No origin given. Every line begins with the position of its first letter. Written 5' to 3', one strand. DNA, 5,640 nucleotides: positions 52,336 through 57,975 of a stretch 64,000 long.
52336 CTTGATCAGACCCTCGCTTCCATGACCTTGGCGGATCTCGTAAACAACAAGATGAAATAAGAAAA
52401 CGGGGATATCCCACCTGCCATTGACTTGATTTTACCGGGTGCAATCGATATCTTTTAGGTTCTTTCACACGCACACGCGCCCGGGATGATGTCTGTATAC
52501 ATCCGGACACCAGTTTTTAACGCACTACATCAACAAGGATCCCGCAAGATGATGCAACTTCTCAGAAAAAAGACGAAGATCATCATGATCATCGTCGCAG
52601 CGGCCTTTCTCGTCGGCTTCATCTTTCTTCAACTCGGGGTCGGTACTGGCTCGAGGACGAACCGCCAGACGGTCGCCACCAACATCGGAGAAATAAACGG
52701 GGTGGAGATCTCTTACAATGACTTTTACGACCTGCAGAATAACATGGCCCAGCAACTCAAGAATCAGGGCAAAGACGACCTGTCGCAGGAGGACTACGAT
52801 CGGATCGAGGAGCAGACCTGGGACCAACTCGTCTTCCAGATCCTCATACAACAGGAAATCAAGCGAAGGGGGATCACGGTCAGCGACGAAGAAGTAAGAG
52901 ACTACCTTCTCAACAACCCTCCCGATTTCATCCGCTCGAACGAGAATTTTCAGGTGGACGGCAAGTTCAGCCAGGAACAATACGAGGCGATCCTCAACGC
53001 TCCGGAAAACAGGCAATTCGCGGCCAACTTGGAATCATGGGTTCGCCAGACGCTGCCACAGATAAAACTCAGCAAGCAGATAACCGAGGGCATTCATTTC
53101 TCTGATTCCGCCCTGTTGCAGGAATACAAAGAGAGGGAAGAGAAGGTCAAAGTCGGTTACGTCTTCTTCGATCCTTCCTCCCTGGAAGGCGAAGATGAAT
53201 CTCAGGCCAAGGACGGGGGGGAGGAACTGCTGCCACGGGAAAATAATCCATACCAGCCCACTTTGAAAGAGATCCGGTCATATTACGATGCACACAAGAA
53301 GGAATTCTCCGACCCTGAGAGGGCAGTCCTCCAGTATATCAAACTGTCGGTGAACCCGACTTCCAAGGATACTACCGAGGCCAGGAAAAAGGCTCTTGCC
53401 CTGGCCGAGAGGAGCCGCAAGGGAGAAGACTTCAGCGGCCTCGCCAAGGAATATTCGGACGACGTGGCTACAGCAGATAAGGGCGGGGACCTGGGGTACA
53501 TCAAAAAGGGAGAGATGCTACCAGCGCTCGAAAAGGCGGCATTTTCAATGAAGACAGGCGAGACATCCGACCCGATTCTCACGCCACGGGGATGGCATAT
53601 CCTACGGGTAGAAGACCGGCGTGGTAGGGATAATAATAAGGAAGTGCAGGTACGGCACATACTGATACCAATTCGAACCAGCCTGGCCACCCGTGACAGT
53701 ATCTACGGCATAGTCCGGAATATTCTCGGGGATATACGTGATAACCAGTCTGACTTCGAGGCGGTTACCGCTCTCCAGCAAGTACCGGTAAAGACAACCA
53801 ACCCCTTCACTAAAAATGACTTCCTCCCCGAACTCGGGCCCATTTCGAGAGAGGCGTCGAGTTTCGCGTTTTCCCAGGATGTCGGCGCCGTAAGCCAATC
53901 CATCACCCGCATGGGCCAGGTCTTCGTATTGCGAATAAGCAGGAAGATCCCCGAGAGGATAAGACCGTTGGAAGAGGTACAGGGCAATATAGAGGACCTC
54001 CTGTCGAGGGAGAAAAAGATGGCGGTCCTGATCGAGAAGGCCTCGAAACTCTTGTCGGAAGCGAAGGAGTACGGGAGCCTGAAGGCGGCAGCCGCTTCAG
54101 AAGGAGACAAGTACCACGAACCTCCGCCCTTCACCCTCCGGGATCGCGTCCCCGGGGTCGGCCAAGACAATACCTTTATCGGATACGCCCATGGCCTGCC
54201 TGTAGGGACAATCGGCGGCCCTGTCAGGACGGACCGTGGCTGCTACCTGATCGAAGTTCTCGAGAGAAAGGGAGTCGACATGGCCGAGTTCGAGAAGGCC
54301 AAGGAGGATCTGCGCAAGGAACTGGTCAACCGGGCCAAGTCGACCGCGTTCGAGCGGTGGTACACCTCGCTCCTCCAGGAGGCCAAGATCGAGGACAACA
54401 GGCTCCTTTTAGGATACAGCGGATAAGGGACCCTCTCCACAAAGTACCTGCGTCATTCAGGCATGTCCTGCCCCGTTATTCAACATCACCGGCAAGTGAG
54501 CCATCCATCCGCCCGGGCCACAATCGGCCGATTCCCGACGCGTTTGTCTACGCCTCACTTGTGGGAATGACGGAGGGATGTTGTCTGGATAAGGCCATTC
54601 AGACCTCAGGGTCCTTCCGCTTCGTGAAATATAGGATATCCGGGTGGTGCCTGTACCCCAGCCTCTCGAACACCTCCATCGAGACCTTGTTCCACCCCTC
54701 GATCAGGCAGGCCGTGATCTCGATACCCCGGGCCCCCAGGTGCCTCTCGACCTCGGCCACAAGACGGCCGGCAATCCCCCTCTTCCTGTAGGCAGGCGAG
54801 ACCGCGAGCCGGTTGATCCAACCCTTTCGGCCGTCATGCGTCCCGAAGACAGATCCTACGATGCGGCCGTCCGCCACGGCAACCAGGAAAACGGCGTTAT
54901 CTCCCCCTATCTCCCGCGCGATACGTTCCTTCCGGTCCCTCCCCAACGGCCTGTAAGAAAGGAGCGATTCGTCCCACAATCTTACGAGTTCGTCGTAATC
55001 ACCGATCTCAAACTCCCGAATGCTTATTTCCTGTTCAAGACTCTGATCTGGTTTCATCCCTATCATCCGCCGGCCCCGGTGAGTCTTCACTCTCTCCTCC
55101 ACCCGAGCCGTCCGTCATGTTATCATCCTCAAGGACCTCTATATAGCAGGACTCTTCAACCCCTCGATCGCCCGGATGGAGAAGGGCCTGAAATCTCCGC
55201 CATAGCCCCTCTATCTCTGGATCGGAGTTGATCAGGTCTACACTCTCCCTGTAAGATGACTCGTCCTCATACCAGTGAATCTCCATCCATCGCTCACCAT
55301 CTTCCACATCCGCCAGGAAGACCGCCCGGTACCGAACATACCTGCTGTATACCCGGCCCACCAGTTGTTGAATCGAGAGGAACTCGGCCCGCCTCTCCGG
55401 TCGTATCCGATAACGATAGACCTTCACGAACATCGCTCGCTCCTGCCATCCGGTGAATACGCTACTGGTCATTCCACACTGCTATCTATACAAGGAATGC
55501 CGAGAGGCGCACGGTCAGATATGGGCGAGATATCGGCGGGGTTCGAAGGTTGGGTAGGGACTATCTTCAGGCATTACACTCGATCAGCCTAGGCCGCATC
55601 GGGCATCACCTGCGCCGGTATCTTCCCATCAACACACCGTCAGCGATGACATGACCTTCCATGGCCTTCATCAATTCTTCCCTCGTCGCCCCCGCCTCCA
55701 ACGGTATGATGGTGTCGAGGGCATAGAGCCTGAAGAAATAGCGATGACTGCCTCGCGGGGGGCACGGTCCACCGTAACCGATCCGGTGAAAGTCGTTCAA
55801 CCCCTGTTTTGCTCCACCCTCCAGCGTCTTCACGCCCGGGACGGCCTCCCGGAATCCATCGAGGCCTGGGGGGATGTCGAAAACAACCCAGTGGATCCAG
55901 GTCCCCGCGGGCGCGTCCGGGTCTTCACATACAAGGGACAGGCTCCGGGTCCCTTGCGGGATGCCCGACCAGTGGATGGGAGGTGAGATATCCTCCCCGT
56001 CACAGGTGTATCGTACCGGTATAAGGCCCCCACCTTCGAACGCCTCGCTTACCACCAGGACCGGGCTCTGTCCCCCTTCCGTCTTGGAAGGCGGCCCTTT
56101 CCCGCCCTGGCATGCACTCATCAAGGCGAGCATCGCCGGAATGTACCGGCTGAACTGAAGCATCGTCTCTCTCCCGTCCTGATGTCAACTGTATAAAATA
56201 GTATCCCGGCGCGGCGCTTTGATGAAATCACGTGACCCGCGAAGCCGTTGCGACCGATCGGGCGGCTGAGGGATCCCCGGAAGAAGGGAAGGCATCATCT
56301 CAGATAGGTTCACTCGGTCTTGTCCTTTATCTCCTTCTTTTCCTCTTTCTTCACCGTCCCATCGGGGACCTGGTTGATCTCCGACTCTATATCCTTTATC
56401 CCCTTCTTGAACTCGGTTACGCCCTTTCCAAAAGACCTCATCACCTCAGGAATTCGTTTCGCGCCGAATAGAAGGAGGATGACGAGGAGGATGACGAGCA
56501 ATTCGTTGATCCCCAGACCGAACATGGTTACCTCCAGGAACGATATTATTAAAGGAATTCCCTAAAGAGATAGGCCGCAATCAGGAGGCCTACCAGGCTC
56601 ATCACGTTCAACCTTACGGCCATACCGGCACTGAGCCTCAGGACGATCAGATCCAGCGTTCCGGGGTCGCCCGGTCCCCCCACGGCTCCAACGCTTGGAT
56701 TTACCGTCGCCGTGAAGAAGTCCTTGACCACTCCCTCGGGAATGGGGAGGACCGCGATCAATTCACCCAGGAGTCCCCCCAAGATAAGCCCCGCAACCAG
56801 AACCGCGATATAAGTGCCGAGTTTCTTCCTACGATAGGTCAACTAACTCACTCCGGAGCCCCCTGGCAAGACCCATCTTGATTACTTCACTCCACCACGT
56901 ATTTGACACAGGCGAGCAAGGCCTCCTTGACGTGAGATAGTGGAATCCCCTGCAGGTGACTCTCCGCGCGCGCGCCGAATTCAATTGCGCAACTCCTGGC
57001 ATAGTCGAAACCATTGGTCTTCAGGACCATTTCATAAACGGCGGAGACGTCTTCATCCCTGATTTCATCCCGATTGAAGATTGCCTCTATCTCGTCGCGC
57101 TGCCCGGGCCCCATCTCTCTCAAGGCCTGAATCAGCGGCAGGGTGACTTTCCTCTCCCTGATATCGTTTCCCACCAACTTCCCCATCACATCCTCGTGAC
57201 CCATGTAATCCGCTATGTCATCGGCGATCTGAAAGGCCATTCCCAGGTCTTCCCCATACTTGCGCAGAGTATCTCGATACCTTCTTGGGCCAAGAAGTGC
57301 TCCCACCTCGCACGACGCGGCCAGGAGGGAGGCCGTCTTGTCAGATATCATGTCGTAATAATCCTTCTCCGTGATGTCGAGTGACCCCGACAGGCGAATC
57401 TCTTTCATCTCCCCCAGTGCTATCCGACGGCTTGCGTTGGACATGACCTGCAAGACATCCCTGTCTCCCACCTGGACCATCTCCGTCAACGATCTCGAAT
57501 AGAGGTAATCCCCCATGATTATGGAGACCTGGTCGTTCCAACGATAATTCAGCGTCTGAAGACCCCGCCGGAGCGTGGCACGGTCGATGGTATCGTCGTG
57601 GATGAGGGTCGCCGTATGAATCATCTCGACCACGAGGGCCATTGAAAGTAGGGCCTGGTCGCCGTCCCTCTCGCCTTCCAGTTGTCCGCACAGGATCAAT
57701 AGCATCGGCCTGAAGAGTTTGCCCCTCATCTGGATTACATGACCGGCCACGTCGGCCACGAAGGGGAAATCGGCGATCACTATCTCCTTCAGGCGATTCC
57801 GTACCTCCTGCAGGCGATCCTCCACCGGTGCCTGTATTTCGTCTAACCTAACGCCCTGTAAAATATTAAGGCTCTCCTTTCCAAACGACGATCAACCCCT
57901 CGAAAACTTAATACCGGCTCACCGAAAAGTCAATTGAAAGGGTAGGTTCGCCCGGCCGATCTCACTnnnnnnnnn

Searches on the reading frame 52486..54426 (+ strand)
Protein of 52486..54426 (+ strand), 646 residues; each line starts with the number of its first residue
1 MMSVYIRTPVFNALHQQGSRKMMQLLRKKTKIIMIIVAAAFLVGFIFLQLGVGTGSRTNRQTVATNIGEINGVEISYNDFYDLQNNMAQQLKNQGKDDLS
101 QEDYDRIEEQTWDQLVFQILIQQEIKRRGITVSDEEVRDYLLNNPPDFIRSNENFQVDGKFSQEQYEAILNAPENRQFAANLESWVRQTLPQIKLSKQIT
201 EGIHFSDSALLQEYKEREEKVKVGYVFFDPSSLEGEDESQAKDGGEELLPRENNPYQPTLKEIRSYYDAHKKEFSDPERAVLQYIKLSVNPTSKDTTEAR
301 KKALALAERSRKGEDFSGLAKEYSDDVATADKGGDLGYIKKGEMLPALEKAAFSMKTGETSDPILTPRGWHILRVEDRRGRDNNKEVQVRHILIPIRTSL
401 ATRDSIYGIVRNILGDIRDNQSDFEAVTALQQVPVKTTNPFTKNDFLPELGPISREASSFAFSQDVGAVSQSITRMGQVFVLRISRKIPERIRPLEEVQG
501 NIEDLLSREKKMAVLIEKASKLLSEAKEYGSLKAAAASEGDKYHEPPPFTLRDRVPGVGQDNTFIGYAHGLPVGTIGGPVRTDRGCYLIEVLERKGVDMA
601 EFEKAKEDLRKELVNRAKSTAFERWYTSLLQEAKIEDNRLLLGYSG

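Call 17: search_protein_families(library=pfam, proteins=[window:52486-54426:+], max_evalue=0.00001)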
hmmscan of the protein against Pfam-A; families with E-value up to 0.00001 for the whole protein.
window:52486-54426:+ (646 aa): 5 families
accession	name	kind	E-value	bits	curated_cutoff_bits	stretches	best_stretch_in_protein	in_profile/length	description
PF13145.12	Rotamase_2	-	3.3e-31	109.1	27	1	258-379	1-109/121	PPIC-type PPIASE domain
PF13623.11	SurA_N_2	-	1e-30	106.9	28.5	1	23-170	1-145/145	SurA-like N-terminal domain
PF00639.27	Rotamase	-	7e-30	104.3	21.7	1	287-377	6-97/97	PPIC-type PPIASE domain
PF13616.12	Rotamase_3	-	5.1e-29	101.6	22.5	1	276-378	12-115/116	PPIC-type PPIASE domain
PF13624.11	SurA_N_3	-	3.4e-25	89.2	27.2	1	22-182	1-148/162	SurA-like N-terminal domain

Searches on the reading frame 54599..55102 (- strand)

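Call 17: search_protein_families(library=pfam, proteins=[window:54599-55102:-], max_evalue=0.00001)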
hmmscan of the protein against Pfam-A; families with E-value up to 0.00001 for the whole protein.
window:54599-55102:- (167 aa): 6 families
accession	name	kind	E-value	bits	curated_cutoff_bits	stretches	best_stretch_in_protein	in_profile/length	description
PF00583.31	Acetyltransf_1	-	9e-16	58.6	20.7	1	57-150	20-116/116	Acetyltransferase (GNAT) family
PF13508.13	Acetyltransf_7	-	1.7e-12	48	27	1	69-151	2-83/84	Acetyltransferase (GNAT) domain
PF13673.13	Acetyltransf_10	-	2e-10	41.2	23.6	1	58-153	19-110/128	Acetyltransferase (GNAT) domain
PF08445.16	FR47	-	1.3e-09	38.4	22.1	1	93-152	21-79/86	FR47-like protein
PF13480.13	Acetyltransf_6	-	1.3e-06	29.1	22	1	36-128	35-130/143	Acetyltransferase (GNAT) domain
PF13527.13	Acetyltransf_9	-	3.5e-06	27.5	25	0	28-151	2-125/127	Acetyltransferase (GNAT) domain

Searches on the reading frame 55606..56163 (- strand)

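Call 17: search_protein_families(library=pfam, proteins=[window:55606-56163:-], max_evalue=0.00001)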
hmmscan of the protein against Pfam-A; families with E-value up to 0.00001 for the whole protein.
window:55606-56163:- (185 aa): 1 family
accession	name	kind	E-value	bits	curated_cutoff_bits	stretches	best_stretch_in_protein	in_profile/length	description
PF01161.25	PBP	-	3.7e-43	147.6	24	1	48-182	2-135/135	Phosphatidylethanolamine-binding protein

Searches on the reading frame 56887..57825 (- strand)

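Call 17: search_protein_families(library=pfam, proteins=[window:56887-57825:-], max_evalue=0.00001)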
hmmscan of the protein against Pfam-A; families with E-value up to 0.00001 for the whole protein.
window:56887-57825:- (312 aa): 1 family
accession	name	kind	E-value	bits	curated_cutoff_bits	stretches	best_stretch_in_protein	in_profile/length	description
PF00348.22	polyprenyl_synt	-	3.5e-65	220.1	27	1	24-266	5-250/251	Polyprenyl synthetase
